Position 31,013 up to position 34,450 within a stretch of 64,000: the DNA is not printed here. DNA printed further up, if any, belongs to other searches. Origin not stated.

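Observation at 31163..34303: Complete 2-oxoacid dehydrogenase E1-alpha/E1-beta/lipoyl/E2-core fusion in one polypeptide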

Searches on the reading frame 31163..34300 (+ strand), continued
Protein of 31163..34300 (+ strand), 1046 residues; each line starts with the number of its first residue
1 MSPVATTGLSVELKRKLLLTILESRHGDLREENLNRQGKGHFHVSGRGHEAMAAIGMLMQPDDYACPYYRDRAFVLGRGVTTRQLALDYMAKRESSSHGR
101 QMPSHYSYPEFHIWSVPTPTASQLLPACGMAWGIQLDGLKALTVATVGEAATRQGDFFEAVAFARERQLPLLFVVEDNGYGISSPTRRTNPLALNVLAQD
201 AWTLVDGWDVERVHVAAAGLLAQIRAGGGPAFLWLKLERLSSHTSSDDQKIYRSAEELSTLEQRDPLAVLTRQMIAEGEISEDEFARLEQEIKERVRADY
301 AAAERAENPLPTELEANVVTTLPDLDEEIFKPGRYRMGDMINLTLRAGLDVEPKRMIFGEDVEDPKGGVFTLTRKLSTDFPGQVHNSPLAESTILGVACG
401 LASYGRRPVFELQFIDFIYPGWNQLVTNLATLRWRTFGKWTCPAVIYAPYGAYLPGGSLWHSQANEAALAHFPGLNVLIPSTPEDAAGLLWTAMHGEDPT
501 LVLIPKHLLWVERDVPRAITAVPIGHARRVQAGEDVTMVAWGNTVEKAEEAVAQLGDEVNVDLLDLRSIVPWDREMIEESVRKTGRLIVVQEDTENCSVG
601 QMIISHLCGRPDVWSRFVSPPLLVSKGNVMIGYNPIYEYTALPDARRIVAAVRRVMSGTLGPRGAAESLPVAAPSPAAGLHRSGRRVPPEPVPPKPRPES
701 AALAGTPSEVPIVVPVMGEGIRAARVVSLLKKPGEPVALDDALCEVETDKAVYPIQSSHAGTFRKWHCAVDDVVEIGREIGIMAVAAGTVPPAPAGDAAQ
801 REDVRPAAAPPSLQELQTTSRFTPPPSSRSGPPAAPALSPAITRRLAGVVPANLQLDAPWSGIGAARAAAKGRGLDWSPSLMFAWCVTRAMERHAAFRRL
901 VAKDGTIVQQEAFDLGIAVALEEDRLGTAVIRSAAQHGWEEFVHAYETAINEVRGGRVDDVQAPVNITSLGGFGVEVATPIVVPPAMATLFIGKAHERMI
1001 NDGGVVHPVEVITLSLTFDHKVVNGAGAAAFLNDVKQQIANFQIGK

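Call 45: fold_search(model_id=the predicted structure, library=pdb)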
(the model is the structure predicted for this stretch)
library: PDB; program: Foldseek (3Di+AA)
matches with E <= 10: 1313; with E <= 0.001: 509
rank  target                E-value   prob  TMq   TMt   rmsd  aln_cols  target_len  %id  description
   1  9a5h_B                1.4e-23  1.00  0.18  0.40  32.8       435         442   21  Integrative model of DLDH1-ODP2 by crosslinking MS and deep learning (released 2024-09-18)
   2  2yid_C                3.7e-23  1.00  0.43  0.52   9.3       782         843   16  Crystal structure of the SucA domain of Mycobacterium smegmatis alpha- ketoglutarate decarboxylase in complex with the (released 2011-06-15)
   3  2yid_B                5.1e-23  1.00  0.43  0.53   8.9       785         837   15  Crystal structure of the SucA domain of Mycobacterium smegmatis alpha- ketoglutarate decarboxylase in complex with the (released 2011-06-15)
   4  9a5n_A                1.1e-22  1.00  0.26  0.78   6.8       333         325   32  Integrative model of ODPB-ODP2 by crosslinking MS and deep learning (released 2024-09-18)
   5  6r2b_A                1.4e-22  1.00  0.43  0.52   9.3       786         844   16  Crystal structure of the SucA domain of Mycobacterium smegmatis KGD after soaking with succinylphosphonate (released 2019-09-11)
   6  6r29_B                1.6e-22  1.00  0.44  0.53   9.1       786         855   15  Crystal structure of the SucA domain of Mycobacterium smegmatis KGD cocrystallized with succinylphosphonate (released 2019-09-11)
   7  6r2b_C                1.6e-22  1.00  0.44  0.52   9.2       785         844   15  Crystal structure of the SucA domain of Mycobacterium smegmatis KGD after soaking with succinylphosphonate (released 2019-09-11)
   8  6r2b_B                1.8e-22  1.00  0.44  0.53   9.0       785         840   15  Crystal structure of the SucA domain of Mycobacterium smegmatis KGD after soaking with succinylphosphonate (released 2019-09-11)
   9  6r2b_D                1.8e-22  1.00  0.43  0.52   9.3       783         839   16  Crystal structure of the SucA domain of Mycobacterium smegmatis KGD after soaking with succinylphosphonate (released 2019-09-11)
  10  2yid_D                2.3e-22  1.00  0.43  0.52   9.2       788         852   16  Crystal structure of the SucA domain of Mycobacterium smegmatis alpha- ketoglutarate decarboxylase in complex with the (released 2011-06-15)
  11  1w85_B                5.0e-22  1.00  0.26  0.79   6.8       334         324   34  The crystal structure of pyruvate dehydrogenase E1 bound to the peripheral subunit binding domain of E2 (released 2004-11-02)
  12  3zhu_C                5.3e-22  1.00  0.43  0.52   9.4       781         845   16  Crystal structure of the SucA domain of Mycobacterium smegmatis KGD, second post-decarboxylation intermediate from 2-o (released 2013-11-13)
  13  6r2a_A                6.2e-22  1.00  0.44  0.53   8.9       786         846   16  Crystal structure of the SucA domain of Mycobacterium smegmatis KGD cocrystallized with succinylphosphonate phosphonoe (released 2019-09-11)
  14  3zhu_B                6.6e-22  1.00  0.43  0.53   9.0       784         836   15  Crystal structure of the SucA domain of Mycobacterium smegmatis KGD, second post-decarboxylation intermediate from 2-o (released 2013-11-13)
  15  2yid_A                6.6e-22  1.00  0.43  0.51   9.4       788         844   16  Crystal structure of the SucA domain of Mycobacterium smegmatis alpha- ketoglutarate decarboxylase in complex with the (released 2011-06-15)
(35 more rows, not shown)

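Call 50: search_protein_families(library=pfam, proteins=[L066:9902-13009:+, L066:6000-8102:+, L066:8246-9484:+, L066:13203-14234:+, P0122, P0125, L041:10001-13150:+], max_evalue=0.01)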
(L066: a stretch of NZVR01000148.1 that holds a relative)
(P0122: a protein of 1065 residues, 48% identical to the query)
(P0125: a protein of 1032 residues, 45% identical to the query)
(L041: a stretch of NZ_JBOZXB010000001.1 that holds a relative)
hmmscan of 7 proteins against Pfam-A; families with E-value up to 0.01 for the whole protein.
L066:9902-13009:+ (1035 aa): 6 families
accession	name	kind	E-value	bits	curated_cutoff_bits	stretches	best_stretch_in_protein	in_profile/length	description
PF00676.26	E1_dh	-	1.1e-53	182.6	22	1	50-341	2-298/300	Dehydrogenase E1 component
PF02779.29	Transket_pyr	-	3.1e-31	108.8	27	1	367-542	3-173/174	Transketolase, pyrimidine binding domain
PF02780.25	Transketolase_C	-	2.9e-27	95.5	25.9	1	556-663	1-107/124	Transketolase, C-terminal domain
PF00198.28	2-oxoacid_dh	-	2.8e-17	63.4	23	1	892-1033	84-226/232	2-oxoacid dehydrogenases acyltransferase (catalytic domain)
PF00364.28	Biotin_lipoyl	-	7.6e-15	54.9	22.1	1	740-812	2-73/73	Biotin-requiring enzyme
PF13292.11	DXP_synthase_N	-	2.6e-05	24.1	21.2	1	152-245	114-207/274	1-deoxy-D-xylulose-5-phosphate synthase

L066:6000-8102:+ (700 aa): 6 families
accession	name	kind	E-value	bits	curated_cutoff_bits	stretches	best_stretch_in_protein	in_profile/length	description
PF12799.13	LRR_4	-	1e-09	38.7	27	2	646-681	1-35/44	Leucine Rich repeats (2 copies)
PF13855.12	LRR_8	-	1e-06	28.8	27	0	642-680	21-59/61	Leucine rich repeat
PF24758.1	LRR_At5g56370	-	2.4e-05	24.5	27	1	569-666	12-113/227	FBD-associated F-box protein At5g56370, LRR repeats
PF23598.1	LRR_14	-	2.7e-05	23.5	40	1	565-681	16-128/353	Leucine-rich repeat region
PF13516.12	LRR_6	-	0.00011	22.4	23.4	0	620-636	5-21/24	Leucine Rich repeat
PF25013.1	LRR_Zer-1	-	0.002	18.7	27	1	568-694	5-129/137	Zer-1-like, Leucine-rich repeats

L066:8246-9484:+ (412 aa): 5 families
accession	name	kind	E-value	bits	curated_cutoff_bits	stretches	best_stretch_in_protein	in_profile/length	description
PF13360.13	PQQ_2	-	2.2e-28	100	27.6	2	85-338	3-232/233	Outer membrane protein assembly factor BamB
PF13570.13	Beta-prop_ACSF4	-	1e-10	42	133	1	87-247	31-175/329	Beta-alanine-activating enzyme, beta-propeller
PF01011.28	PQQ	-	2.4e-08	33.6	26.7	0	114-152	48-86/595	Glucose/ethanol/alcohol dehydrogenase, beta-propeller domain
PF25293.1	Beta-prop_EMC1_N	-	1.1e-05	25.7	34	1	129-258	37-160/219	EMC1 N-terminal beta-propeller domain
PF23727.1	Beta-prop_FAM234A_B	-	0.00014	21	26.4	0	86-153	53-120/467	FAM234A/B beta-propeller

L066:13203-14234:+ (343 aa): 3 families
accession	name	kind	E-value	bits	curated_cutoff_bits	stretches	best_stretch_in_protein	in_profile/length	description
PF00793.26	DAHP_synth_1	-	6.7e-81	271.6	25.5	1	86-333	8-268/270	DAHP synthetase I family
PF18152.6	DAHP_snth_FXD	-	2.4e-26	91.7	27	1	1-66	1-66/67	DAHP synthase ferredoxin-like domain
PF03102.20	NeuB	-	1e-07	32.1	22.1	1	146-336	57-239/241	NeuB family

P0122 (1065 aa): 6 families
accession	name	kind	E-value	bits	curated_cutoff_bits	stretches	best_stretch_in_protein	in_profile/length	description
PF00676.26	E1_dh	-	7.9e-54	183.1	22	1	33-320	7-299/300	Dehydrogenase E1 component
PF02779.29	Transket_pyr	-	1.7e-28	99.9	27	1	347-520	5-173/174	Transketolase, pyrimidine binding domain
PF02780.25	Transketolase_C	-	2.7e-24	85.9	25.9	1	535-641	1-105/124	Transketolase, C-terminal domain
PF00198.28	2-oxoacid_dh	-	2.9e-23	83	23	1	844-1054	14-231/232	2-oxoacid dehydrogenases acyltransferase (catalytic domain)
PF00364.28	Biotin_lipoyl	-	1.5e-17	63.6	22.1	1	730-801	2-72/73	Biotin-requiring enzyme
PF13292.11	DXP_synthase_N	-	0.00011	22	21.2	1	129-194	113-178/274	1-deoxy-D-xylulose-5-phosphate synthase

P0125 (1032 aa): 6 families
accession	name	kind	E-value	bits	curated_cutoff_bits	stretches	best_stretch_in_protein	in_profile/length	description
PF00676.26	E1_dh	-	3.6e-50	171.1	22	1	15-306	3-299/300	Dehydrogenase E1 component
PF00198.28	2-oxoacid_dh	-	6.3e-36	124.4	23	1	804-1024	3-227/232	2-oxoacid dehydrogenases acyltransferase (catalytic domain)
PF02779.29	Transket_pyr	-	3.1e-31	108.8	27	1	337-508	7-173/174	Transketolase, pyrimidine binding domain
PF02780.25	Transketolase_C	-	4.9e-22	78.6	25.9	1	523-644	1-122/124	Transketolase, C-terminal domain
PF00364.28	Biotin_lipoyl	-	5e-15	55.5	22.1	1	690-761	3-73/73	Biotin-requiring enzyme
PF13292.11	DXP_synthase_N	-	8.8e-08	32.2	21.2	1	121-180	119-178/274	1-deoxy-D-xylulose-5-phosphate synthase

L041:10001-13150:+ (1050 aa): 6 families
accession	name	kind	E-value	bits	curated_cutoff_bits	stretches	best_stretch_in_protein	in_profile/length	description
PF00676.26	E1_dh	-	3.9e-53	180.8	22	1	24-309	7-297/300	Dehydrogenase E1 component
PF00198.28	2-oxoacid_dh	-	7.9e-30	104.5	23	1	852-1047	26-226/232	2-oxoacid dehydrogenases acyltransferase (catalytic domain)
PF02780.25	Transketolase_C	-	1.1e-26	93.6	25.9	1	525-648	1-124/124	Transketolase, C-terminal domain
PF02779.29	Transket_pyr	-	5.3e-26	91.8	27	1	337-508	5-171/174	Transketolase, pyrimidine binding domain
PF00364.28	Biotin_lipoyl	-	4.6e-15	55.6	22.1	1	709-778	3-71/73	Biotin-requiring enzyme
PF13292.11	DXP_synthase_N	-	7.3e-06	25.9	21.2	1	122-186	115-179/274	1-deoxy-D-xylulose-5-phosphate synthase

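Call 57: search_protein_families(library=pfam, proteins=[L042:13889-14674:-, L003:17596-19503:-, L012:3979-4617:+, L077:13247-13696:+, L042:13017-13892:+, L028:13132-14325:+, L059:10312-11523:+, L048:3809-4468:+, L044:14746-15735:-, L031:21969-22772:-], max_evalue=0.00001)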
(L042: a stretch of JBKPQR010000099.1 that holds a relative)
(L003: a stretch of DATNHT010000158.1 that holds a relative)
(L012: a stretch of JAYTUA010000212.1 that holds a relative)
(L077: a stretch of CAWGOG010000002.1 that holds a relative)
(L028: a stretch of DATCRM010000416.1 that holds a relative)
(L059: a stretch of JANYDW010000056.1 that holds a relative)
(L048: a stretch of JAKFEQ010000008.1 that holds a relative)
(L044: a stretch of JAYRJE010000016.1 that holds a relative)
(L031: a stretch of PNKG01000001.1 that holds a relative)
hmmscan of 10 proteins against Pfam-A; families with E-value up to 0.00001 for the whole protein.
L042:13889-14674:- (261 aa): 2 families
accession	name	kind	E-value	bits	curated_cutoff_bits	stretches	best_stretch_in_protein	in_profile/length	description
PF00378.25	ECH_1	-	8e-52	176.5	27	1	11-253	4-249/251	Enoyl-CoA hydratase/isomerase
PF16113.10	ECH_2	-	5.2e-25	89.1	27.2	1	15-187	3-181/335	Enoyl-CoA hydratase/isomerase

L003:17596-19503:- (635 aa): 1 family
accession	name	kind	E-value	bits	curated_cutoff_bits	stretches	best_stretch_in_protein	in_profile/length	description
PF01642.28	MM_CoA_mutase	-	7.8e-116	388.1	22.1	1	130-626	22-509/512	Methylmalonyl-CoA mutase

L012:3979-4617:+ (212 aa): 1 family
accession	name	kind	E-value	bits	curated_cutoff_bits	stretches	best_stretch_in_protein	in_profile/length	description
PF02737.24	3HCDH_N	-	4.1e-30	105.5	22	1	30-206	2-178/180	3-hydroxyacyl-CoA dehydrogenase, NAD binding domain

L077:13247-13696:+ (149 aa): 1 family
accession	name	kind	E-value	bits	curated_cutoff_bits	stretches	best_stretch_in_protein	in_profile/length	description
PF18936.5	DUF5684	-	6.4e-31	107.2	27.4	1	64-142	1-81/81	Family of unknown function (DUF5684)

L042:13017-13892:+ (291 aa): 1 family
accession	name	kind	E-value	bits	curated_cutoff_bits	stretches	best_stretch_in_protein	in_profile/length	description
PF00682.25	HMGL-like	-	9.2e-31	107.6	29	1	15-283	9-259/260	HMGL-like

L028:13132-14325:+ (397 aa): 4 families
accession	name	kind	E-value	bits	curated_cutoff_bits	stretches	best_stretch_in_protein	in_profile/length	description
PF00072.30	Response_reg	-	9.5e-25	87.4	30.2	1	40-151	1-110/111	Response regulator receiver domain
PF02518.31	HATPase_c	-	3e-19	70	26.4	1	288-396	3-110/111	Histidine kinase-, DNA gyrase B-, and HSP90-like ATPase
PF00512.31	HisKA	-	1.6e-10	41.3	26.9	1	173-238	2-64/66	His Kinase A (phospho-acceptor) domain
PF13581.12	HATPase_c_2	-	5.3e-06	26.9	27.4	0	291-369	32-109/127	Histidine kinase-like ATPase domain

L059:10312-11523:+ (403 aa): 3 families
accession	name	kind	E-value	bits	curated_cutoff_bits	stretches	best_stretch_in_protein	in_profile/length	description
PF01408.29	GFO_IDH_MocA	-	2.4e-27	96.5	24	1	74-197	2-120/120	Oxidoreductase family, NAD-binding Rossmann fold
PF22725.1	GFO_IDH_MocA_C3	-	1.6e-12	47.9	27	1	206-322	2-118/124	GFO/IDH/MocA C-terminal domain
PF02894.22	GFO_IDH_MocA_C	-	1.1e-09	38.9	22.9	0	235-303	31-97/218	Oxidoreductase family, C-terminal alpha/beta domain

L048:3809-4468:+ (219 aa): 1 family
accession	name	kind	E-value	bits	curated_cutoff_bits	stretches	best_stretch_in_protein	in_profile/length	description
PF01613.24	Flavin_Reduct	-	1.9e-19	70.7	27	1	38-180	4-135/153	Flavin reductase like domain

L044:14746-15735:- (329 aa): 1 family
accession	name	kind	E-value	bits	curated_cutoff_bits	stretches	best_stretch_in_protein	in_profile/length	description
PF02470.25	MlaD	-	2.4e-17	63.4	25.1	1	38-113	2-81/81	MlaD protein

L031:21969-22772:- (267 aa): 2 families
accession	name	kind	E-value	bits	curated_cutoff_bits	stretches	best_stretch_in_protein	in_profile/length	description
PF00005.33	ABC_tran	-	1.3e-33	117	25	1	32-177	1-137/137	ABC transporter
PF13304.12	AAA_21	-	8.8e-06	26.4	27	0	147-210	236-300/304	AAA domain, putative AbiEii toxin, Type IV TA system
